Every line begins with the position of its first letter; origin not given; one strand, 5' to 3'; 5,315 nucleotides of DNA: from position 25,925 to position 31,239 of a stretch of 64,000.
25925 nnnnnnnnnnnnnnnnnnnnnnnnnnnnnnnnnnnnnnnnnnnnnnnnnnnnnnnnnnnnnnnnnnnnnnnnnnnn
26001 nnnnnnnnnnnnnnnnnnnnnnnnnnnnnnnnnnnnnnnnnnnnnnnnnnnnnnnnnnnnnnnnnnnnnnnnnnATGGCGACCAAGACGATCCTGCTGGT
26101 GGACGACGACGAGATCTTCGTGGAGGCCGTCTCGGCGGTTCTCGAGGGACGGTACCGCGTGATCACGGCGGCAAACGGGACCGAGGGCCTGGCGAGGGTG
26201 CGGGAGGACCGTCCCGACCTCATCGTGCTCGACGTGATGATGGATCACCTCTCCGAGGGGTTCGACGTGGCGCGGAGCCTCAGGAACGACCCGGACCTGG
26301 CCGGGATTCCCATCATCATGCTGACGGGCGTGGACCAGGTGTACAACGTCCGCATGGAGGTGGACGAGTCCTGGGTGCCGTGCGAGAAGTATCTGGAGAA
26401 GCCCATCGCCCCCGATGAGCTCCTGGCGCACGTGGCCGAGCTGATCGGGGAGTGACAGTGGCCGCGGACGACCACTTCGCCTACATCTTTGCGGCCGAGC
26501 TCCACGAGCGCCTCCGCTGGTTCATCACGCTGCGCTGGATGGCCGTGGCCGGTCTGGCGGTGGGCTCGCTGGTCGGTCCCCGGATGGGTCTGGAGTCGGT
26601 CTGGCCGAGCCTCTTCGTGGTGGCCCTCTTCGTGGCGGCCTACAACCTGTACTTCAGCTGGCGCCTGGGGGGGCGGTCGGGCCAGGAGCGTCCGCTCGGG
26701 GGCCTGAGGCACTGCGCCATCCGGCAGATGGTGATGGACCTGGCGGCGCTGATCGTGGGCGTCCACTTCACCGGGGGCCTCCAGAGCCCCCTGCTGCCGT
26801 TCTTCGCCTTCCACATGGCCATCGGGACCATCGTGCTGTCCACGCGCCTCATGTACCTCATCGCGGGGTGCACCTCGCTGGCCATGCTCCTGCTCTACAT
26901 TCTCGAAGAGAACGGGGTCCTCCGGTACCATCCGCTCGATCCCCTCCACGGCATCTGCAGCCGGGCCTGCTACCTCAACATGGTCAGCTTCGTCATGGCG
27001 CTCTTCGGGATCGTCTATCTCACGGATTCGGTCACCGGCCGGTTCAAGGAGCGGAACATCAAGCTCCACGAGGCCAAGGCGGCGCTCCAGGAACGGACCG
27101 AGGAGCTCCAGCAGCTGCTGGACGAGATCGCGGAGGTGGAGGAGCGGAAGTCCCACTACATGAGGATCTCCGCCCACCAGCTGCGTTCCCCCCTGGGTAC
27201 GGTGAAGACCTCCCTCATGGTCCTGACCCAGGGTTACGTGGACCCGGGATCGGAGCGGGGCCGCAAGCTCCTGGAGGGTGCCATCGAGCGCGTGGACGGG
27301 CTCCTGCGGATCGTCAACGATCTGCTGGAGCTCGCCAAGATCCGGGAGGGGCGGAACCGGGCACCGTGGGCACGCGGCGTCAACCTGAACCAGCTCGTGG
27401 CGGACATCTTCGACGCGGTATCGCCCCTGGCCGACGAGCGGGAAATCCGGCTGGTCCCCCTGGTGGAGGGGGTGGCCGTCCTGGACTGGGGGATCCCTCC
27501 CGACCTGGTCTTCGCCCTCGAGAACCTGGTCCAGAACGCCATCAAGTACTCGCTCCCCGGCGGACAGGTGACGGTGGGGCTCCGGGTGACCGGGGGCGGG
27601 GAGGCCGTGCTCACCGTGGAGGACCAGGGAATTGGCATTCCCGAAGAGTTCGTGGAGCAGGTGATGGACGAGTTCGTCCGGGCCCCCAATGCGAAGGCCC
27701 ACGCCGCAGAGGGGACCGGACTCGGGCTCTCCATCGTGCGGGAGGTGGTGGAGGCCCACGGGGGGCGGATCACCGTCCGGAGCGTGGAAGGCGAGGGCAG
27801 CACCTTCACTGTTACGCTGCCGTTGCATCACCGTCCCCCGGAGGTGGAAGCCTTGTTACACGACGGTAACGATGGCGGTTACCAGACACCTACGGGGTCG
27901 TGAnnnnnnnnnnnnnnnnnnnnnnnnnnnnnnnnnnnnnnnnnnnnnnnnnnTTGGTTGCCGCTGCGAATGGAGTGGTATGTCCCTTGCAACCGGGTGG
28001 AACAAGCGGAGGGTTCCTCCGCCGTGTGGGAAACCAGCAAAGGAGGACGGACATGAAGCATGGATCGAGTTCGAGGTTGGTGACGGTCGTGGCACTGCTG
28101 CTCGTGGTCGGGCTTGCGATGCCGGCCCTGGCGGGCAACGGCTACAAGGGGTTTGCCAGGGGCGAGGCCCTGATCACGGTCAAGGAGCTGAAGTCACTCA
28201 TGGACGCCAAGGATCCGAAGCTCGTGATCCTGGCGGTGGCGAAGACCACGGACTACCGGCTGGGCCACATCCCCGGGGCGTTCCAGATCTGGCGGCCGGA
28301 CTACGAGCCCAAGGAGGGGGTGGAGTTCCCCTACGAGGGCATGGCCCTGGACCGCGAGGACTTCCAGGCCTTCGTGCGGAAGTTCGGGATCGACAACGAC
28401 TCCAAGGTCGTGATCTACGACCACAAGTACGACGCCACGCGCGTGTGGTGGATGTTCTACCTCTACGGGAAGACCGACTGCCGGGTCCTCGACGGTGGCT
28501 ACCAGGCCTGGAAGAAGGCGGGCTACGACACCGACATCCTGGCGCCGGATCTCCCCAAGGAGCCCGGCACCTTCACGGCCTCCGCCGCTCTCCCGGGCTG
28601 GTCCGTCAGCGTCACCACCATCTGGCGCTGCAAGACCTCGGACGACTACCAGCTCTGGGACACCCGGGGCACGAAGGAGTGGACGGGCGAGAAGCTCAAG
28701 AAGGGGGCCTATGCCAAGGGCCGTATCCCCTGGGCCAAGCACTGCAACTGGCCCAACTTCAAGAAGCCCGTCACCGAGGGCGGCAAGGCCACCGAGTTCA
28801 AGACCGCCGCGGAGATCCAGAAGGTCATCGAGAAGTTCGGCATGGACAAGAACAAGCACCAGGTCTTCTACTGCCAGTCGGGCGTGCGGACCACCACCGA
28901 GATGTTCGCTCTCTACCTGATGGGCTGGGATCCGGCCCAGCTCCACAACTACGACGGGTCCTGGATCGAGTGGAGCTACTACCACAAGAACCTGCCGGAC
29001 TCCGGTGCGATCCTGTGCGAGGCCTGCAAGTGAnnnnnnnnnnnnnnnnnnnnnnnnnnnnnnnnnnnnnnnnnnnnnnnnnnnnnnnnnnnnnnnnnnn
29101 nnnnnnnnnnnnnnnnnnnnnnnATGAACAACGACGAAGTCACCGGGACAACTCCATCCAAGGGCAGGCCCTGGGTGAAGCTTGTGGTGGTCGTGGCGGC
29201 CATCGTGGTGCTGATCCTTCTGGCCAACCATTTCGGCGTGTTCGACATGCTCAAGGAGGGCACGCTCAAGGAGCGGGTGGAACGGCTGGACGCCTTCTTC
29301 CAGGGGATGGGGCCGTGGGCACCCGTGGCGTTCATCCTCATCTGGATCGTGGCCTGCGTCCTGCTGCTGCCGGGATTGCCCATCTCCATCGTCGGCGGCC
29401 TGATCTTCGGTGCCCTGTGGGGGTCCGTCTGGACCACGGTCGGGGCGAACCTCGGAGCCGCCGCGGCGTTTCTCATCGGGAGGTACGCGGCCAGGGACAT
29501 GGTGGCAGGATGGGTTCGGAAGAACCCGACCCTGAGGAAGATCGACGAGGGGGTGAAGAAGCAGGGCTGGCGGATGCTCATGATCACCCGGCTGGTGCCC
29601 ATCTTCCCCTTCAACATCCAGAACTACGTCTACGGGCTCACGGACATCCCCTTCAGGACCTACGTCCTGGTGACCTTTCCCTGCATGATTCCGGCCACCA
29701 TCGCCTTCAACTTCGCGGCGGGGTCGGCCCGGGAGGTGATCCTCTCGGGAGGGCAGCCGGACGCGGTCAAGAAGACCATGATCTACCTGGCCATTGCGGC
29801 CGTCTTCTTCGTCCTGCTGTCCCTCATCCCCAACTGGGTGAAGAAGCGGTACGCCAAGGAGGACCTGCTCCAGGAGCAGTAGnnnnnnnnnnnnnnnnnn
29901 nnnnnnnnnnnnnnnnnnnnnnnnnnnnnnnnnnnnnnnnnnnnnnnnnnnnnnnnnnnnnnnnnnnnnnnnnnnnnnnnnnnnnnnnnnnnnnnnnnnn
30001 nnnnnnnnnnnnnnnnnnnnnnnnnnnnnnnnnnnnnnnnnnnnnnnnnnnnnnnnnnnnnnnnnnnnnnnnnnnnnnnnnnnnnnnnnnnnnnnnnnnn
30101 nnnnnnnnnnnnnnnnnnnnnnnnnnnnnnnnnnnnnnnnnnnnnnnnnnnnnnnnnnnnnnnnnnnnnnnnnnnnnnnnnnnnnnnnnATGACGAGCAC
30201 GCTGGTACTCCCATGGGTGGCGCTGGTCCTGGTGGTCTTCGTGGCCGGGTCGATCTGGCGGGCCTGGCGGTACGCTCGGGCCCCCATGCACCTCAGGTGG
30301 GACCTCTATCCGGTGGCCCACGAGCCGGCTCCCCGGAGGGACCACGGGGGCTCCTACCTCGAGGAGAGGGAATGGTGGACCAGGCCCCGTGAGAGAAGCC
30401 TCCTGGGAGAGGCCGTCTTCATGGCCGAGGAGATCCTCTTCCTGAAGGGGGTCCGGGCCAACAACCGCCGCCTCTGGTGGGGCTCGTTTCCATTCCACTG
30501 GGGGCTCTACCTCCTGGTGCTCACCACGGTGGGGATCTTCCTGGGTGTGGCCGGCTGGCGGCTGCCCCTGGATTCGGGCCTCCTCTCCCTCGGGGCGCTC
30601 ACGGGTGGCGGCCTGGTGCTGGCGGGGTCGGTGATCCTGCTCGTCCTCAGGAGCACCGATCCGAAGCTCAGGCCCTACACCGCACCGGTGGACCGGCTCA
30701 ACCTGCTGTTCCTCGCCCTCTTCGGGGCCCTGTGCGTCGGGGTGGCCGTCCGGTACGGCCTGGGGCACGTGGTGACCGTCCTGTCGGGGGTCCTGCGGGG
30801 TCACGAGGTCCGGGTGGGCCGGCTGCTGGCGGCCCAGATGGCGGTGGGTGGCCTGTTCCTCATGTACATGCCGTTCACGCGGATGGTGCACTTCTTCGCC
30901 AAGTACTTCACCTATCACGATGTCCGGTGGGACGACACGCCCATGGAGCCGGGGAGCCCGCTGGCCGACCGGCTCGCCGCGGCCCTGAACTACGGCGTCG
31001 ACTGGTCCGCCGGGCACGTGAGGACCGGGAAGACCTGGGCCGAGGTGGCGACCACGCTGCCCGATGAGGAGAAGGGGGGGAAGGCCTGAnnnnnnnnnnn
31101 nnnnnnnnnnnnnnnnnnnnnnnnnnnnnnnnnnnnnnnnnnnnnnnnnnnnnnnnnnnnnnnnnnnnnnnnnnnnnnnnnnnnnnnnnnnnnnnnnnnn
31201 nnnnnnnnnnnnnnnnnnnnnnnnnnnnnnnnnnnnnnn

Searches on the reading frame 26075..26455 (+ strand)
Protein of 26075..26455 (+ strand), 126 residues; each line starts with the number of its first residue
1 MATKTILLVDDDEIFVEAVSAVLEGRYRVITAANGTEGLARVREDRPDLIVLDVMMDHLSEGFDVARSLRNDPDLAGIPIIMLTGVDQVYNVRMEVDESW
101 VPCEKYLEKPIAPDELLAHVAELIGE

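Call 44: search_protein_families(library=ncbifam, proteins=[window:26075-26455:+], max_evalue=0.00001)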
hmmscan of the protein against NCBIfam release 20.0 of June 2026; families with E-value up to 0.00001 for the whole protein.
window:26075-26455:+ (126 aa): 67 families (the best 25 are shown)
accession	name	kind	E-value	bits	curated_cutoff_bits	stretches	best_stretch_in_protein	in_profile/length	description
NF007135.0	PRK09581.1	equivalog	1.2e-19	70.4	474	1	3-123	2-119/457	PleD family two-component system response regulator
TIGR02154.1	PhoB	equivalog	2.1e-19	69.8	296.2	1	3-121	2-117/226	phosphate regulon transcriptional regulator PhoB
NF045944.1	ResRegRpaBCyano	equivalog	1.9e-18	66.7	330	1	8-123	2-111/229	response regulator transcription factor RpaB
NF040689.1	MtrAB_MtrA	equivalog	2e-17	63.3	300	1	6-120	1-109/219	MtrAB system response regulator MtrA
NF041733.1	resp_reg_CseB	equivalog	2.2e-16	59.9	350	1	5-121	2-112/228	two-component system response regulator CseB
NF047465.1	hybrid_HK_LvrA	exception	7.9e-15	53.9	1200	1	5-122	469-582/819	hybrid histidine kinase/response regulator LvrA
NF045717.1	DVU0259_DivK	exception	1.4e-14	54.3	160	1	3-125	2-117/117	DVU0259 family response regulator domain-containing protein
NF040534.1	resp_reg_YycF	equivalog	1.7e-14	53.6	340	1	4-120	1-111/231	response regulator YycF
NF053854.1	RespRegPhoBBctds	equivalog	2.3e-14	53.3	270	1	6-122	1-113/225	two-component system response regulator PhoB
NF047793.1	ResRegPgtA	equivalog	2.8e-13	49.5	650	1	3-122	5-119/414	two-component system response regulator PgtA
NF033120.0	vanR_FM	exception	3.7e-13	49.7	460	1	1-121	1-115/231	vancomycin resistance response regulator transcription factor, VanR-F/VanR-M family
NF007005.1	PRK09468.1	equivalog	1.6e-12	47.3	331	1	3-121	3-116/237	osmolarity response regulator transcription factor OmpR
NF008296.0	PRK11083.1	equivalog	3.5e-12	46.2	273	1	2-122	2-116/228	two-component system response regulator CreB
NF033117.2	vanR_ACDEGLN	exception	1.5e-11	44.3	350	1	6-120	1-109/226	VanR-ABDEGLN family response regulator transcription factor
NF051870.1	NAssimRespRegNtrX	equivalog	2.1e-11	43.4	600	1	5-121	3-116/452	nitrogen assimilation response regulator NtrX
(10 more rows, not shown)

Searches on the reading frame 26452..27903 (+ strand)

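Call 44: search_protein_families(library=ncbifam, proteins=[window:26452-27903:+], max_evalue=0.00001)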
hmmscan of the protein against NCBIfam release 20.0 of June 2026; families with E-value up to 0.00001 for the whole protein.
window:26452-27903:+ (483 aa): 77 families (the best 25 are shown)
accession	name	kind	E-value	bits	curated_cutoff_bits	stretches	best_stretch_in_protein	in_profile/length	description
NF033092.0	HK_WalK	equivalog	8.1e-43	146.9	725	1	229-458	368-594/594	cell wall metabolism sensor histidine kinase WalK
TIGR02966.1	phoR_proteo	equivalog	1.1e-41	143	334.2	1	225-456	106-333/333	phosphate regulon sensor histidine kinase PhoR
NF046044.1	PnpS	equivalog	5.5e-39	134.3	400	1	223-457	157-390/390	two-component system histidine kinase PnpS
NF041735.1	hist_kin_RppB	equivalog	4.5e-36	124.6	400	1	240-457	223-438/438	two-component system sensor histidine kinase RppB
TIGR01386.1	cztS_silS_copS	subfamily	4.7e-36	124.7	292.55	1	203-457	211-457/457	heavy metal sensor histidine kinase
NF040691.1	MtrAB_MtrB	equivalog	1.1e-34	120.4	450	1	211-460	249-494/507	MtrAB system histidine kinase MtrB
NF047874.1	MASE3_PAS_HK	subfamily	9.6e-34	117.2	560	1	213-459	378-626/655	MASE3 domain-containing sensor histidine kinase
NF008312.0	PRK11100.1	equivalog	2.2e-33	115.8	356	1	209-459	236-475/477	two-component system sensor histidine kinase CreC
NF045595.1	HK_scytonemin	equivalog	9.5e-32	110.2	865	1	216-459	398-636/637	scytonemin biosynthesis sensor histidine kinase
NF041880.1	EPS_EpsF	equivalog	1.4e-31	109.5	900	1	226-457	267-492/492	response regulator EpsF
TIGR02956.1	TMAO_torS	equivalog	1.6e-31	109.3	676.5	1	199-463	430-687/967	TMAO reductase system sensor histidine kinase/response regulator TorS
NF038297.2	hybrid_HK_HrmK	equivalog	2.6e-31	109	725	1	210-461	212-460/607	hybrid histidine kinase/response regulator HrmK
NF033093.1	HK_VicK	exception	3.5e-31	108.3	680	1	230-459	205-436/448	cell wall metabolism sensor histidine kinase VicK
NF047465.1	hybrid_HK_LvrA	exception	4e-31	107.8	1200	1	200-460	169-424/819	hybrid histidine kinase/response regulator LvrA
NF006800.0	PRK09303.1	equivalog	2.8e-30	105.5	342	1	206-460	124-379/383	histidine kinase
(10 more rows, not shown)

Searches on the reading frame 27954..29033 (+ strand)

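Call 44: search_protein_families(library=ncbifam, proteins=[window:27954-29033:+], max_evalue=0.00001)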
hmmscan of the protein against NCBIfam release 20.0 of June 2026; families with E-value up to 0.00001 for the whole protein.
window:27954-29033:+ (359 aa): 3 families
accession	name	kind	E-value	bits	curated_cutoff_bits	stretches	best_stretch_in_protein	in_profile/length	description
NF008557.0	PRK11493.1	equivalog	4.9e-26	91.5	250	1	99-341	40-270/281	3-mercaptopyruvate sulfurtransferase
NF040901.1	SeO3_TeO2_ExtH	equivalog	1.6e-25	90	200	1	71-344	43-350/430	selenite/tellurite reduction operon rhodanese-like protein ExtH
NF041203.1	rhodanese_LYCAU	equivalog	3.1e-06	26.9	115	0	288-341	66-117/126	rhodanese-related (seleno)protein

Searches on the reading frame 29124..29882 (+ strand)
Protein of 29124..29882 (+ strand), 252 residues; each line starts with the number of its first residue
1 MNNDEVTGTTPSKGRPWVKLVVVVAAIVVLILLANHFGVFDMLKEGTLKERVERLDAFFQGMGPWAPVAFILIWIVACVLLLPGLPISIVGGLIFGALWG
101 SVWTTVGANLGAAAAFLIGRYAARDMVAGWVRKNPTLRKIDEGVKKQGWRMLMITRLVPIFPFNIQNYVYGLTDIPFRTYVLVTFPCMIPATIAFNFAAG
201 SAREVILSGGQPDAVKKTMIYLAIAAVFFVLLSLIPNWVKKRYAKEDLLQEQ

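Call 44: search_protein_families(library=ncbifam, proteins=[window:29124-29882:+], max_evalue=0.00001)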
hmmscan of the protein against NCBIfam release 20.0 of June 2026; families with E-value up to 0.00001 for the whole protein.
window:29124-29882:+ (252 aa): 0 families

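Call 69: search_protein_families(library=pfam, proteins=[window:29124-29882:+], max_evalue=0.00001)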
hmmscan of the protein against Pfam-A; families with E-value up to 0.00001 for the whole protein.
window:29124-29882:+ (252 aa): 1 family
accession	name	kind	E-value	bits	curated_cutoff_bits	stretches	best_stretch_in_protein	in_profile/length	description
PF09335.16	VTT_dom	-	2.1e-27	96.5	33.9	1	82-197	1-119/123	VTT domain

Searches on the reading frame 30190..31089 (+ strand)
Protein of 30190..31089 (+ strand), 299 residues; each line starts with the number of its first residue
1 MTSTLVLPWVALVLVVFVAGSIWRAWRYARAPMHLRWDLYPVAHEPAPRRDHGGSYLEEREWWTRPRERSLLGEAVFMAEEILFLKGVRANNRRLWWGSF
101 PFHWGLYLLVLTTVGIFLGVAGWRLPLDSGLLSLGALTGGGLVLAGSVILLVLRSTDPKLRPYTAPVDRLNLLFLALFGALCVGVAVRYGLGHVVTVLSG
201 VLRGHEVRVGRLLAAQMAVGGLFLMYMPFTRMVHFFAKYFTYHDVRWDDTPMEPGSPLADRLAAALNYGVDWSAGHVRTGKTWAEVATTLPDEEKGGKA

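Call 9: search_protein_families(library=ncbifam, proteins=[window:30190-31089:+], max_evalue=0.001)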
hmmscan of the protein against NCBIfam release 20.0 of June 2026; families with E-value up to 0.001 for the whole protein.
window:30190-31089:+ (299 aa): 0 families

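Call 10: search_protein_families(library=pfam, proteins=[window:30190-31089:+], max_evalue=0.001)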
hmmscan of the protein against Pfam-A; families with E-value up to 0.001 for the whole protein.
window:30190-31089:+ (299 aa): 1 family
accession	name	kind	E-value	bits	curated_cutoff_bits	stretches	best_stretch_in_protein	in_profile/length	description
PF02665.19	Nitrate_red_gam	-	1.9e-07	31.3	22.9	1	91-242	40-206/217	Nitrate reductase gamma subunit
